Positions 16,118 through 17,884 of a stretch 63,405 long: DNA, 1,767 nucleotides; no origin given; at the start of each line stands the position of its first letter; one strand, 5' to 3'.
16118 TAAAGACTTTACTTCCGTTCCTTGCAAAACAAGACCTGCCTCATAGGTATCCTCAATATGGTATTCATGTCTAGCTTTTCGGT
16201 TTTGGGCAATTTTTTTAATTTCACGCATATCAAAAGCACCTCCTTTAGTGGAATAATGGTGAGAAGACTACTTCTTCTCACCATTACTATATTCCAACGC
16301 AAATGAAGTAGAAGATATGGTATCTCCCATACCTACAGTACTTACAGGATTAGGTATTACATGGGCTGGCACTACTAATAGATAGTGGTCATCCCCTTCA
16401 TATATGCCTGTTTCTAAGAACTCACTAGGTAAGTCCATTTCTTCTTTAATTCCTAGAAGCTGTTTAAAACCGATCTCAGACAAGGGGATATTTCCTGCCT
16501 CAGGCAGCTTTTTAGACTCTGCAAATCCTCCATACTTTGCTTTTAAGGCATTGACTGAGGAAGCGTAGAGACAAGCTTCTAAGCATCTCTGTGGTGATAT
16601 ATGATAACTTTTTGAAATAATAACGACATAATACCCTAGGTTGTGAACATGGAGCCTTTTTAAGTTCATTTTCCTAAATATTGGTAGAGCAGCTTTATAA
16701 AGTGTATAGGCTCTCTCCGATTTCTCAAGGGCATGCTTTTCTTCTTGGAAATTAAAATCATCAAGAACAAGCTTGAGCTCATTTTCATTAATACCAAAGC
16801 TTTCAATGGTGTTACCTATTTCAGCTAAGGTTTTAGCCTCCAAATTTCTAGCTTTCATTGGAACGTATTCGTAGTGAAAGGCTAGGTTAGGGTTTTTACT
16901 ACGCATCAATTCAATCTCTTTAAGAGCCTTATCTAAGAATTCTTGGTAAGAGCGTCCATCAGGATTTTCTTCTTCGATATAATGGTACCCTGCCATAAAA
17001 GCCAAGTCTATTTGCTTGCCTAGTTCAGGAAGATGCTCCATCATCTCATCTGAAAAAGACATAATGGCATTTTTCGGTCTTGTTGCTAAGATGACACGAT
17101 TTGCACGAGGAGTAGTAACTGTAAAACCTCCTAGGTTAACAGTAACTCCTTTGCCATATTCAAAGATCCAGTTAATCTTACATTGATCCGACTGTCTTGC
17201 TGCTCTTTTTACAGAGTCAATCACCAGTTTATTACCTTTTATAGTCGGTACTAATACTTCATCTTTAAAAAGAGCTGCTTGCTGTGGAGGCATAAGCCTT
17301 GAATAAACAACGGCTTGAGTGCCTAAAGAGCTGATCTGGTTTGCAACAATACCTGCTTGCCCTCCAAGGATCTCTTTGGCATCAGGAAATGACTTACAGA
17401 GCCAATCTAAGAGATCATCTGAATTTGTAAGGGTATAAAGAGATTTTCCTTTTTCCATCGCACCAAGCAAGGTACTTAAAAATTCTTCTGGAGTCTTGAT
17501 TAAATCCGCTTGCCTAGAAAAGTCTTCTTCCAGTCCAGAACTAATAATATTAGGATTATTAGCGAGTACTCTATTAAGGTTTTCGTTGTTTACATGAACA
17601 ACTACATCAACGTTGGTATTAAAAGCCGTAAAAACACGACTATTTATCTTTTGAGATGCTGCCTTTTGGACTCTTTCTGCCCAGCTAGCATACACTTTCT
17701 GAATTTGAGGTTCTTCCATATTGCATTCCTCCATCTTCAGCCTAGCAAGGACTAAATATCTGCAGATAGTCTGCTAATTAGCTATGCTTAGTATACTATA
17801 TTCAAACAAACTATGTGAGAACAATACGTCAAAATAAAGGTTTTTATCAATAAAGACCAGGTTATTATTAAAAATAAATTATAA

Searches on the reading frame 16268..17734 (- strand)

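Call 69: search_protein_families(library=ncbifam, proteins=[window:16268-17734:-], max_evalue=1e-10)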
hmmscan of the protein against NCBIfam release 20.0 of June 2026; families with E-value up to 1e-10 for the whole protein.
window:16268-17734:- (488 aa): 3 families
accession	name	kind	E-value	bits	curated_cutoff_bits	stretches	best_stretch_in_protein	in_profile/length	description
TIGR02045.1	P_fruct_ADP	equivalog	4.4e-84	282.7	408.1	1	34-480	2-438/446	ADP-specific phosphofructokinase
NF010642.0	PRK14039.1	equivalog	1.6e-58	198.8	387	1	34-479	3-444/453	ADP-dependent glucokinase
NF010641.0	PRK14038.1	equivalog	5.4e-48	163.8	554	1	12-483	4-451/454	ADP-specific glucokinase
